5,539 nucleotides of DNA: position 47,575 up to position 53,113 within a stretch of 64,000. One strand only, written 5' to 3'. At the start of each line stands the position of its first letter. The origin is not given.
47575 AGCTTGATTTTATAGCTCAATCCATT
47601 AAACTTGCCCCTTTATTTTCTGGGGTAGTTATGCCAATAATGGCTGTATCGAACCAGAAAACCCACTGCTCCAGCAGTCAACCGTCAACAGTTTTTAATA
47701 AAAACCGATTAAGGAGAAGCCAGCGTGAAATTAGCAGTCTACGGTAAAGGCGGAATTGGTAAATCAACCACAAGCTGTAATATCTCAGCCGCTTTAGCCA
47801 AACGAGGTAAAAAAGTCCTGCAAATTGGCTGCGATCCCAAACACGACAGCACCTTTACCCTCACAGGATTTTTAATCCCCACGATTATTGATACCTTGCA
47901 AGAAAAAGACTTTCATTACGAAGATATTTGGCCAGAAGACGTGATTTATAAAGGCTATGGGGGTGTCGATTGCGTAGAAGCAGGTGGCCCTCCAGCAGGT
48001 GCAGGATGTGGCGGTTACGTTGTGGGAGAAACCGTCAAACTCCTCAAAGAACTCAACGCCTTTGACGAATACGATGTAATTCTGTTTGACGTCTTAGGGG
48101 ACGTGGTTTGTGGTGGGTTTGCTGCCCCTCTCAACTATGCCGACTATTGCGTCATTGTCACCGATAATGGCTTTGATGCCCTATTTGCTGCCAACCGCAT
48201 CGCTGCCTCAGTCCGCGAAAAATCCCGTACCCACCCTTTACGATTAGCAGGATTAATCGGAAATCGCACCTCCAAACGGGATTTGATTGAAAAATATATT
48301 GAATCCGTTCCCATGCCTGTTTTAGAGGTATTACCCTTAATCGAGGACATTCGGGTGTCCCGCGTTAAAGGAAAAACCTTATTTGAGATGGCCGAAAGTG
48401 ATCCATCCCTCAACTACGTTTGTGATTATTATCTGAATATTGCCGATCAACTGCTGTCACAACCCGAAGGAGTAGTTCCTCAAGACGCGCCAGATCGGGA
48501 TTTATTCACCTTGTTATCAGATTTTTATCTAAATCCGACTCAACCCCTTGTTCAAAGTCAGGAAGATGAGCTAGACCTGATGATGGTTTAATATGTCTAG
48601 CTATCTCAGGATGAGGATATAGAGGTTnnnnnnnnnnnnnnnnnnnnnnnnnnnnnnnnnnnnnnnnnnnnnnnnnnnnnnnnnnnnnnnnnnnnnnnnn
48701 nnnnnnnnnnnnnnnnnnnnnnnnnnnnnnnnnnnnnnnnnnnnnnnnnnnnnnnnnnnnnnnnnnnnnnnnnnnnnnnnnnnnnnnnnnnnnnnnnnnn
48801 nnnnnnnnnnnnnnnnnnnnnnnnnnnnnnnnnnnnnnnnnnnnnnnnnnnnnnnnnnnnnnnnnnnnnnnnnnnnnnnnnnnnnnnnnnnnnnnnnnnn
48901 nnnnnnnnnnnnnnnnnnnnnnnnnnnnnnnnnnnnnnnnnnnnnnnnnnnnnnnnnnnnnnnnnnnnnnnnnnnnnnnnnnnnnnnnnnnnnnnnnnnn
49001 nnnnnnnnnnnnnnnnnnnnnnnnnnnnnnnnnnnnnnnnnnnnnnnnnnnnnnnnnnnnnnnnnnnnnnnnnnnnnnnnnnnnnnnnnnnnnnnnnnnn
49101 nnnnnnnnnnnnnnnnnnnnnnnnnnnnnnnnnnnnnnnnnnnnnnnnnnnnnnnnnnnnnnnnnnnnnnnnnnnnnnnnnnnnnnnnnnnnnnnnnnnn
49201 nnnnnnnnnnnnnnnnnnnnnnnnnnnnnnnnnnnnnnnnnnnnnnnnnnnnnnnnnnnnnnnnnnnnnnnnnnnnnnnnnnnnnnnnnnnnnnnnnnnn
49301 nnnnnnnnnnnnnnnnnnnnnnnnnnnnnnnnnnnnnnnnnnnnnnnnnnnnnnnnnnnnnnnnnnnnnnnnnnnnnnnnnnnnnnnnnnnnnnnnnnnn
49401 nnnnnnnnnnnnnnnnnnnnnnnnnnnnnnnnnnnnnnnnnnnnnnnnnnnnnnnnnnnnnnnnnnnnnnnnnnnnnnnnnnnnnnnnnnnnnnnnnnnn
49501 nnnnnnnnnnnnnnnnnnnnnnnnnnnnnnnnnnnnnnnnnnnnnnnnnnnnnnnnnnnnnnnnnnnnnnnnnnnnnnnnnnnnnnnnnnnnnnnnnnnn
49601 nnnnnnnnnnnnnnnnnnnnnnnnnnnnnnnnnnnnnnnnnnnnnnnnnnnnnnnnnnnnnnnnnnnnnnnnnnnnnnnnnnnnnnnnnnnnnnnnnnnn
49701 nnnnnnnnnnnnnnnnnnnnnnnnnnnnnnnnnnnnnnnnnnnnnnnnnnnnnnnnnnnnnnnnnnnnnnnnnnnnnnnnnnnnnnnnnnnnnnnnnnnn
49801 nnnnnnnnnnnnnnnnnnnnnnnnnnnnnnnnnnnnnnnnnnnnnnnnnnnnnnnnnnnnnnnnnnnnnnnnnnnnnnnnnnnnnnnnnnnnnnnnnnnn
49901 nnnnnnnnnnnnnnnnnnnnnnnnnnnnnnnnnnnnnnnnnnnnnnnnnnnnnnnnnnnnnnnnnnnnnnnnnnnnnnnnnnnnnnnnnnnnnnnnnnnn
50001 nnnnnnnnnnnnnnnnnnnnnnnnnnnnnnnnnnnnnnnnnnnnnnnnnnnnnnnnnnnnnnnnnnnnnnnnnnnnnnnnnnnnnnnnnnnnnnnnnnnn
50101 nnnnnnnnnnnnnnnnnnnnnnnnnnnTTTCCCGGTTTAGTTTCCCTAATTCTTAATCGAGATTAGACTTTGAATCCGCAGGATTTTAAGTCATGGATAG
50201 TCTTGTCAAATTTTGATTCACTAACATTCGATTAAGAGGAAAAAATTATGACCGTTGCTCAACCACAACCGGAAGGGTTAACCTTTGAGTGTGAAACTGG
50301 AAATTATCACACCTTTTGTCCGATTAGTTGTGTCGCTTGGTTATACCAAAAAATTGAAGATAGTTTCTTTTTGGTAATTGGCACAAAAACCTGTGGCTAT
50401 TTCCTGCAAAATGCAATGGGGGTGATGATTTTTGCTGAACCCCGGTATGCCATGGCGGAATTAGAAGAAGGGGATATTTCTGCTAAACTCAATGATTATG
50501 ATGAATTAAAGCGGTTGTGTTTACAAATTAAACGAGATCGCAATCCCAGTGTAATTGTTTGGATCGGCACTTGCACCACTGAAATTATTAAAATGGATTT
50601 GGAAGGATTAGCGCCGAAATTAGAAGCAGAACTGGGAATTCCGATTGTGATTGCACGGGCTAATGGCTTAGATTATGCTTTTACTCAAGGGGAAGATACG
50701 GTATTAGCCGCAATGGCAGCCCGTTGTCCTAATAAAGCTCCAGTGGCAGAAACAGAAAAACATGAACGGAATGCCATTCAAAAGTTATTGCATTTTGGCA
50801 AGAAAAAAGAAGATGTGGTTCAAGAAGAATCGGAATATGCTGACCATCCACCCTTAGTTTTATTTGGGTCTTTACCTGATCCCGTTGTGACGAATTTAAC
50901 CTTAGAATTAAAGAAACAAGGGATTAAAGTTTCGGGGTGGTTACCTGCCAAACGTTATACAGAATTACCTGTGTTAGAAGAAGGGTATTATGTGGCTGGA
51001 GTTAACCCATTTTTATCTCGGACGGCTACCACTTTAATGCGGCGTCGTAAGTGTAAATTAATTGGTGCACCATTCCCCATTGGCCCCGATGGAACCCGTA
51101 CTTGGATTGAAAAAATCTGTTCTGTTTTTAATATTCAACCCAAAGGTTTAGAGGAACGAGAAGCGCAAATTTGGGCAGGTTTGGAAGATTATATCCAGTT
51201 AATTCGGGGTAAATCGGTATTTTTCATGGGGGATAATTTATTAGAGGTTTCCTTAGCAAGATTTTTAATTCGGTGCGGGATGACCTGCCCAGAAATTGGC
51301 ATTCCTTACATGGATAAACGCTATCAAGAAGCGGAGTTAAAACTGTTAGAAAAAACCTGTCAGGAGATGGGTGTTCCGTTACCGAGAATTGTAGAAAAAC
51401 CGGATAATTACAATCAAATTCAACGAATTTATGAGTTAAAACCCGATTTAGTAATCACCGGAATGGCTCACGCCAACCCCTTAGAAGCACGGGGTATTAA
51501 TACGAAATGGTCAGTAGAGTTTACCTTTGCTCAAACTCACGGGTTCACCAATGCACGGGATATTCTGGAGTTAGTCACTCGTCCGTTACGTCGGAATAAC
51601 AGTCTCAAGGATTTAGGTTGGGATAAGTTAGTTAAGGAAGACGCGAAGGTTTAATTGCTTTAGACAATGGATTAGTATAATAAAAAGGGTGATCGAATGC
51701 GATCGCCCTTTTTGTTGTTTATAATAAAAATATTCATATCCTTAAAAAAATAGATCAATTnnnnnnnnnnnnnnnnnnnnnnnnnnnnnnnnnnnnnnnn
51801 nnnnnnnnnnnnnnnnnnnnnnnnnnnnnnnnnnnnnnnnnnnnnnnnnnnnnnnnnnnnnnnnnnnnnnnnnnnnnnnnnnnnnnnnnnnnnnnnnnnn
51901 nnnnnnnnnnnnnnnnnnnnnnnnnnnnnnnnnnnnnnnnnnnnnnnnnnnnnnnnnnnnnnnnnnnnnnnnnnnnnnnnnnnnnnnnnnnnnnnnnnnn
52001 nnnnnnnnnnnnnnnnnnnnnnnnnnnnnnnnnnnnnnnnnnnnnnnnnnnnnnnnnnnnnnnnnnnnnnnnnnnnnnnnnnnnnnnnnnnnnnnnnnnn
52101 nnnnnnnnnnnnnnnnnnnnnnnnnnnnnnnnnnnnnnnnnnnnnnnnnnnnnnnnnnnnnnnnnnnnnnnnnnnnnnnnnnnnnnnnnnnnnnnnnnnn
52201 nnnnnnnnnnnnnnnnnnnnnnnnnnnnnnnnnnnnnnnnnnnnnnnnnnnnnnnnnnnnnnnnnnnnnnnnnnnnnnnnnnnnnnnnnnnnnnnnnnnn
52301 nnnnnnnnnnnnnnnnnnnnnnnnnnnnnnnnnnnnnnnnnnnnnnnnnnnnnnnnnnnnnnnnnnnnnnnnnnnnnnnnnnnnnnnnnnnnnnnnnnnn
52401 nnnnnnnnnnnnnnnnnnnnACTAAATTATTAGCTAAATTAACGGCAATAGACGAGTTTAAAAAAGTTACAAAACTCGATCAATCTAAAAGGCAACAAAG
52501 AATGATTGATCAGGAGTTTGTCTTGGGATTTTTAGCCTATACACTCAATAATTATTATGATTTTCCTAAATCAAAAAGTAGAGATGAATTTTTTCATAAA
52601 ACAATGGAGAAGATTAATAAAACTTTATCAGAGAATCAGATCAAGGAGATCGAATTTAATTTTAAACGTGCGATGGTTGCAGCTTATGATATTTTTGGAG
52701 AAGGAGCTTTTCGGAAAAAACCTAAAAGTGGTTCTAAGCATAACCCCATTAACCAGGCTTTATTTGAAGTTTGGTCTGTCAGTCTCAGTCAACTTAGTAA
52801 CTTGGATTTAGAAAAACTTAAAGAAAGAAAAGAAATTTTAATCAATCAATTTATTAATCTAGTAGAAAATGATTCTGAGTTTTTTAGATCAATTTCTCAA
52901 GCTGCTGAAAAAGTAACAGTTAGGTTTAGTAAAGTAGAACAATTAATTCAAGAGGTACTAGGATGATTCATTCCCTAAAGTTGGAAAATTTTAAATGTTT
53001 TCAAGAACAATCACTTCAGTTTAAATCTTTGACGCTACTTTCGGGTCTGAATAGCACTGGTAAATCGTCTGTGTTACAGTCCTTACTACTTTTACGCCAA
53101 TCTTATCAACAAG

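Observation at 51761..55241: Low-GC DUF262 + ABC-ATPase(DUF3696-like) + unknown three-gene cassette (plus orphan HicB-like gene) inserted just downstream of chlN: candidate undescribed defence system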

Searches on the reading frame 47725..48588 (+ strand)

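Call 49: search_protein_families(library=pfam, proteins=[window:47725-48588:+], max_evalue=1)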
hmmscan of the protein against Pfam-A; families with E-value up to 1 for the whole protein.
window:47725-48588:+ (288 aa): 15 families
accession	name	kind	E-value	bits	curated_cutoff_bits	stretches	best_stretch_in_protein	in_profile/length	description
PF00142.24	Fer4_NifH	-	1.1e-110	369.9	25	1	1-269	1-270/271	4Fe-4S iron sulfur cluster binding proteins, NifH/frxC family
PF01656.29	CbiA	-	8.1e-15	55.3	25.4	1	4-213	3-119/125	CobQ/CobB/MinD/ParA nucleotide binding domain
PF13614.12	AAA_31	-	1.4e-13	51.6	27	1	8-46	10-48/177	AAA domain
PF02374.21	ArsA_ATPase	-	7.9e-08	32.3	24.3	1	5-41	6-42/305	Anion-transporting ATPase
PF10609.15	ParA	-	5.9e-07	29.6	27.1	1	6-37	10-41/246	NUBPL iron-transfer P-loop NTPase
PF09140.17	MipZ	-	0.00047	20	20.7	1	8-41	9-42/262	ATPase MipZ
PF03308.22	MeaB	-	0.013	15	23.1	1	3-40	36-73/273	Methylmalonyl Co-A mutase-associated GTPase MeaB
PF13481.12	AAA_25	-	0.02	15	27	1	4-33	37-65/195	AAA domain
PF13479.12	AAA_24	-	0.021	15.1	27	1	2-42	4-36/195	AAA domain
PF24883.2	NPHP3_N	-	0.04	14.5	24.8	1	3-55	25-77/164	Nephrocystin 3, N-terminal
PF00448.28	SRP54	-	0.16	12.1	22.7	1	4-37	5-38/196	SRP54-type protein, GTPase domain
PF01935.23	DUF87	-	0.18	12.3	23.2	1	2-32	25-56/220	Helicase HerA, central domain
PF03266.21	NTPase_1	-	0.19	12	23.9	1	3-54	2-52/168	NTPase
PF00910.28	RNA_helicase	-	0.2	12.6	21.5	1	4-31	2-34/105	RNA helicase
PF20720.3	nSTAND3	-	0.25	11.5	27.2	1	5-39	22-55/155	Novel STAND NTPase 3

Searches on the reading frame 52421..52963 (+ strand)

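Call 49: search_protein_families(library=pfam, proteins=[window:52421-52963:+], max_evalue=1)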
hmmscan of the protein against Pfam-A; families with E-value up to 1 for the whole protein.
window:52421-52963:+ (181 aa): 2 families
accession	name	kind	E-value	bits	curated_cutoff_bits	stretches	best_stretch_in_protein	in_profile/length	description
PF12742.12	Gryzun-like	-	0.016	15.7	21.3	1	55-82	15-42/56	Gryzun, putative Golgi trafficking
PF22933.1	ComC_SSD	-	0.071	13.2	24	1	106-158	138-193/222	ComC, supersandwich domain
